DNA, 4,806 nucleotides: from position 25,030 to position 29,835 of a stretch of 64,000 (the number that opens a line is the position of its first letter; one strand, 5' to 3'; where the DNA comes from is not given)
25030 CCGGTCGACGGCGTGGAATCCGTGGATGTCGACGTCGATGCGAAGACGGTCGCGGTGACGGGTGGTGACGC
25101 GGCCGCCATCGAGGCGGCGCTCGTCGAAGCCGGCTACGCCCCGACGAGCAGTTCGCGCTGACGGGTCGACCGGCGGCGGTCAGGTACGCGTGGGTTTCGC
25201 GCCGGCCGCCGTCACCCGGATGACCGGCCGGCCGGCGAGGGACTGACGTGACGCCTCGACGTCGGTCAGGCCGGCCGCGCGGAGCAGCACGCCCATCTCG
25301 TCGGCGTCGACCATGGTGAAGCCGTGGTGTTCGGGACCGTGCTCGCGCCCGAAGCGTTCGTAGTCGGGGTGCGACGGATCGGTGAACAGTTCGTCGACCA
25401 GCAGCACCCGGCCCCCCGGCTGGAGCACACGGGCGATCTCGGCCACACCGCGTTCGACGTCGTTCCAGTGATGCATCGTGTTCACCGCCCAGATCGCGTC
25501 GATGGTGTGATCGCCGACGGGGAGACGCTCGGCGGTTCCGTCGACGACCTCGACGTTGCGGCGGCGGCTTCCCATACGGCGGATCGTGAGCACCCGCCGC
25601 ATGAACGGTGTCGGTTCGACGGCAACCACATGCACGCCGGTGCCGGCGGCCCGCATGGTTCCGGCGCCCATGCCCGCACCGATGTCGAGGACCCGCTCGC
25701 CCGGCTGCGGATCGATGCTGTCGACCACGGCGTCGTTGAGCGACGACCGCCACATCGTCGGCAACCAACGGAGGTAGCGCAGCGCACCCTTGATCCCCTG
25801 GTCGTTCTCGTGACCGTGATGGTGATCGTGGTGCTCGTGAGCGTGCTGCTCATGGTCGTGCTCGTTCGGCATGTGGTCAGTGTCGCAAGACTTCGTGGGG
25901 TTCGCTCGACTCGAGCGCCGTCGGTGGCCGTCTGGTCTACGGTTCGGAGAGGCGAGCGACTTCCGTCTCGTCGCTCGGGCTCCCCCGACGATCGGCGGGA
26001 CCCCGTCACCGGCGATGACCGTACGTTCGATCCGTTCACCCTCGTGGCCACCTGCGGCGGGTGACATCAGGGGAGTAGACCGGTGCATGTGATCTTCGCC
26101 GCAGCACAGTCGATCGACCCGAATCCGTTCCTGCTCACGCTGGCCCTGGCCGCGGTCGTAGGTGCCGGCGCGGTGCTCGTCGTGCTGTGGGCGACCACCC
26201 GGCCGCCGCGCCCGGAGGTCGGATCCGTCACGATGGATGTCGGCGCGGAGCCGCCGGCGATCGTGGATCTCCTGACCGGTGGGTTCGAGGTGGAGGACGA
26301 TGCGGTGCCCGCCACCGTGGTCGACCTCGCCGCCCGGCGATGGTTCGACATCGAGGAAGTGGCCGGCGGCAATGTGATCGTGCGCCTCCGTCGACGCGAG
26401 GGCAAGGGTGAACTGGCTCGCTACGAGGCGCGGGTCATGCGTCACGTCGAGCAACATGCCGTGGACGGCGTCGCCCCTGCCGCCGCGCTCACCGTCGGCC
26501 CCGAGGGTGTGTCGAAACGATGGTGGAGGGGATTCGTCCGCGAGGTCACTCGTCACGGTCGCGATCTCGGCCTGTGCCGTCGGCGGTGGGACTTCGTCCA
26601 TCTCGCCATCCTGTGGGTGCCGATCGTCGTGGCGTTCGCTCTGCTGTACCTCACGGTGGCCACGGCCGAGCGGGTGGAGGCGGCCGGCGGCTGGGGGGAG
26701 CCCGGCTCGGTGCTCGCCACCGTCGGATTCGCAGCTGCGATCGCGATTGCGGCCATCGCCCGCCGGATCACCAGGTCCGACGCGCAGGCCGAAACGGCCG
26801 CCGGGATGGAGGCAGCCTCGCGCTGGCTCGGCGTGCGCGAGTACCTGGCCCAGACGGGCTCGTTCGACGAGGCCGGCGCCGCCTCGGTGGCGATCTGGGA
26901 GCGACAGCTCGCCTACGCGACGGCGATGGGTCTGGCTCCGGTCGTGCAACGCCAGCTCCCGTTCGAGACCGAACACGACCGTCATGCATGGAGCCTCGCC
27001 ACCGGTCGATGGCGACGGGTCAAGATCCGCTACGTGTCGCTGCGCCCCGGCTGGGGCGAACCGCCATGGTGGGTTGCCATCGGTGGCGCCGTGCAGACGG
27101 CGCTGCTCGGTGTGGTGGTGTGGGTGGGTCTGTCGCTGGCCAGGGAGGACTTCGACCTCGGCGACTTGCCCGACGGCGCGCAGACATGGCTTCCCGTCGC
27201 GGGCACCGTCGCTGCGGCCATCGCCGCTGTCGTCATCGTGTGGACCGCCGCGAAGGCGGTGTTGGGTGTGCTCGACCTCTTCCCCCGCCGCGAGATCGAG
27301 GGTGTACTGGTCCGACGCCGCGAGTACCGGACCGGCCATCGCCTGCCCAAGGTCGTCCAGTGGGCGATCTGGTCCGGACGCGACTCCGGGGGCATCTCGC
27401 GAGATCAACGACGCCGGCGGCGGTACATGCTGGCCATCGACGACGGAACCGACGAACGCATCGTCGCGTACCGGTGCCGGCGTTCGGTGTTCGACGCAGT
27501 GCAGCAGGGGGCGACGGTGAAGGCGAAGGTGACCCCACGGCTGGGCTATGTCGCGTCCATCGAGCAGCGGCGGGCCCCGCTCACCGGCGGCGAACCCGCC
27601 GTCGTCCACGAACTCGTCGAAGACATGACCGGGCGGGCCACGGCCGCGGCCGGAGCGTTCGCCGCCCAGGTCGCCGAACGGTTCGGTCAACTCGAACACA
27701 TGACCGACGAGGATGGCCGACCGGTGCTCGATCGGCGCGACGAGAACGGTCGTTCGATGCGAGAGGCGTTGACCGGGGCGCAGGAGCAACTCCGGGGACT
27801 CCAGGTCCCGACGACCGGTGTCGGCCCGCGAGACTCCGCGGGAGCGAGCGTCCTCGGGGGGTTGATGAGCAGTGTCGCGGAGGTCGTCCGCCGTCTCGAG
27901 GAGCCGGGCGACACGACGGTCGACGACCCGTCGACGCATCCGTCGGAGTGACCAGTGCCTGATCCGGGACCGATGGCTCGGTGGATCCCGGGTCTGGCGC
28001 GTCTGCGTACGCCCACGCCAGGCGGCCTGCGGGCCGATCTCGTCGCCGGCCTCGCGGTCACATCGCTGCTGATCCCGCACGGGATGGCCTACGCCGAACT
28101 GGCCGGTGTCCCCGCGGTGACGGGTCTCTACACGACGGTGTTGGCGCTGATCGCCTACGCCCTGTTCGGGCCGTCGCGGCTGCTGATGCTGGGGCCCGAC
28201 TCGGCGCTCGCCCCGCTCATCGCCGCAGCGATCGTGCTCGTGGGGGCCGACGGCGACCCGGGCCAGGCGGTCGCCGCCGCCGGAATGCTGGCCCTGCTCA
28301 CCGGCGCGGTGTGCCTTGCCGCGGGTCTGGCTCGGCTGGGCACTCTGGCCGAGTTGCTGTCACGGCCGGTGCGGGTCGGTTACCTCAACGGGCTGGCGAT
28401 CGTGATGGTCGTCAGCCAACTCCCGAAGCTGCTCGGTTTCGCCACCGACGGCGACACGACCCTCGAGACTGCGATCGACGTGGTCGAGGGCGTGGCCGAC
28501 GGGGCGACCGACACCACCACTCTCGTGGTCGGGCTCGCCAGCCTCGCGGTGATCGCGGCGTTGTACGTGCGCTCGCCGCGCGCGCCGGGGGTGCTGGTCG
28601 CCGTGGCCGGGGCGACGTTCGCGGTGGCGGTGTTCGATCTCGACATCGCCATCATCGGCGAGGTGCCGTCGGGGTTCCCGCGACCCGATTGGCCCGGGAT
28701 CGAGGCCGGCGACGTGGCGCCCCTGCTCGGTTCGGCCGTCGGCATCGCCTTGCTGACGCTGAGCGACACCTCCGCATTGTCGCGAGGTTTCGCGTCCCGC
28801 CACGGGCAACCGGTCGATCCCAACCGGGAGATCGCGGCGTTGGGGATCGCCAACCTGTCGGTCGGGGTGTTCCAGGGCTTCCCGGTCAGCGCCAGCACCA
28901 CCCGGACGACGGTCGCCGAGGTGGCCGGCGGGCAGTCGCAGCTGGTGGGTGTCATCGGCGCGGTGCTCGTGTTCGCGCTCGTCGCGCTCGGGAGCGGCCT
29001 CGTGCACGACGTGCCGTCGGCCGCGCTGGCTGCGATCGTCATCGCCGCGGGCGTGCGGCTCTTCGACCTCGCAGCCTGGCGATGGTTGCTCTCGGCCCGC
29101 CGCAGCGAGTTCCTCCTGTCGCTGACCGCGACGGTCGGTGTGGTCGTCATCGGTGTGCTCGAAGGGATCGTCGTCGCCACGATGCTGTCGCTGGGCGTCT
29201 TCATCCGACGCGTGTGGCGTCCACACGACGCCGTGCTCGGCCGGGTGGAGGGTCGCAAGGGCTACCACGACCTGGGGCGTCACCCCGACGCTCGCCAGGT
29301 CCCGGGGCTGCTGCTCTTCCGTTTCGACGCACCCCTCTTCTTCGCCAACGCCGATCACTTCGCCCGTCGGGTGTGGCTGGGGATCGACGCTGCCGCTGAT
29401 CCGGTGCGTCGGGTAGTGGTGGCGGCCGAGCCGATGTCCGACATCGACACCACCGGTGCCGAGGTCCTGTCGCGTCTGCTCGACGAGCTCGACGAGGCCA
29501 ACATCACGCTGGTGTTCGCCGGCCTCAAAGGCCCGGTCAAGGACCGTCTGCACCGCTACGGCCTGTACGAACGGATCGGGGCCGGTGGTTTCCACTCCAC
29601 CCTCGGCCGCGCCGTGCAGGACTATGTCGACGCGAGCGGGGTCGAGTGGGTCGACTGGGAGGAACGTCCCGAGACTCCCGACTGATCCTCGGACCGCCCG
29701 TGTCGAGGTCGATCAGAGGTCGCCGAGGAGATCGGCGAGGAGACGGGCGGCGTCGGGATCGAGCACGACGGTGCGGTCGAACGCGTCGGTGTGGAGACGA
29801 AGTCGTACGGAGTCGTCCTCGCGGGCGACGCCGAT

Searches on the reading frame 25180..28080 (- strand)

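Call 91: search_protein_families(library=pfam, proteins=[window:25180-28080:-], max_evalue=0.01)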
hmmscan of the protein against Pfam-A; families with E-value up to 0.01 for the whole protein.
window:25180-28080:- (966 aa): 9 families
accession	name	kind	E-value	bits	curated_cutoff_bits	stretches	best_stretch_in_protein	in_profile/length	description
PF08241.18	Methyltransf_11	-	2.4e-18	67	21.2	1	798-893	1-94/95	Methyltransferase domain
PF13649.12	Methyltransf_25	-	2.2e-15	57.5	27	1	797-890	1-97/97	Methyltransferase domain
PF08242.18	Methyltransf_12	-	2.1e-11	44.8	30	1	798-892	1-98/98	Methyltransferase domain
PF13489.12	Methyltransf_23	-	4.7e-11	43.1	27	1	791-942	20-163/164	Methyltransferase domain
PF01209.24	Ubie_methyltran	-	3.5e-08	33.5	20.1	1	783-896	37-153/233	ubiE/COQ5 methyltransferase family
PF13847.12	Methyltransf_31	-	1.8e-07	31.4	27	1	793-896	3-111/145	Methyltransferase domain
PF08003.17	Methyltransf_9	-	0.0004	19.9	23.8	1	775-894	96-217/315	Protein of unknown function (DUF1698)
PF02353.26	CMAS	-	0.0078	16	27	0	783-821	52-91/273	Mycolic acid cyclopropane synthetase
PF00398.26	RrnaAD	-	0.009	15.6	24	0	782-846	19-81/263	Ribosomal RNA adenine dimethylase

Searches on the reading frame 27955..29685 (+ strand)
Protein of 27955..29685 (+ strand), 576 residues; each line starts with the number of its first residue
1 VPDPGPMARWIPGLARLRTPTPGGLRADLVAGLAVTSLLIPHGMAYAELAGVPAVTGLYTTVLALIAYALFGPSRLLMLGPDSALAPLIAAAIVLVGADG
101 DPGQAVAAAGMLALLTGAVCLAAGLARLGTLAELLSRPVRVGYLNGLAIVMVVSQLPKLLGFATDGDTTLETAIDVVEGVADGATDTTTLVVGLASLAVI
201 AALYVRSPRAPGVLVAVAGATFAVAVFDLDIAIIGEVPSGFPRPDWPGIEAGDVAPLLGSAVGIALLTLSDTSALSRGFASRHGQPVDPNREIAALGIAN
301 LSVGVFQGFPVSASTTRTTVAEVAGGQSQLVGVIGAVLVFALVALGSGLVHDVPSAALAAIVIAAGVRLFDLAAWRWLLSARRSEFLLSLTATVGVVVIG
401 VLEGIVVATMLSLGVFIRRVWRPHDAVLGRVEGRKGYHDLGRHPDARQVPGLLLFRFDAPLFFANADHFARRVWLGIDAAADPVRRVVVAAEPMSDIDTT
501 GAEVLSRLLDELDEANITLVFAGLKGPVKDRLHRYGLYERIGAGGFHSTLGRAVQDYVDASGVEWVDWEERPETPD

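Call 11: search_protein_families(library=pfam, proteins=[window:27955-29685:+])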
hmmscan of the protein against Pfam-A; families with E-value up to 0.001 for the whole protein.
window:27955-29685:+ (576 aa): 3 families
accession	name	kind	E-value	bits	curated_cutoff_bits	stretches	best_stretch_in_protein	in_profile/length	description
PF00916.26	Sulfate_transp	-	9.5e-78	262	23.2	1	25-390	1-378/380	Sulfate permease family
PF01740.26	STAS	-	5e-17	62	22.6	1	444-551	2-104/106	STAS domain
PF13466.11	STAS_2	-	0.00011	22.7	29.2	0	478-537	20-79/80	STAS domain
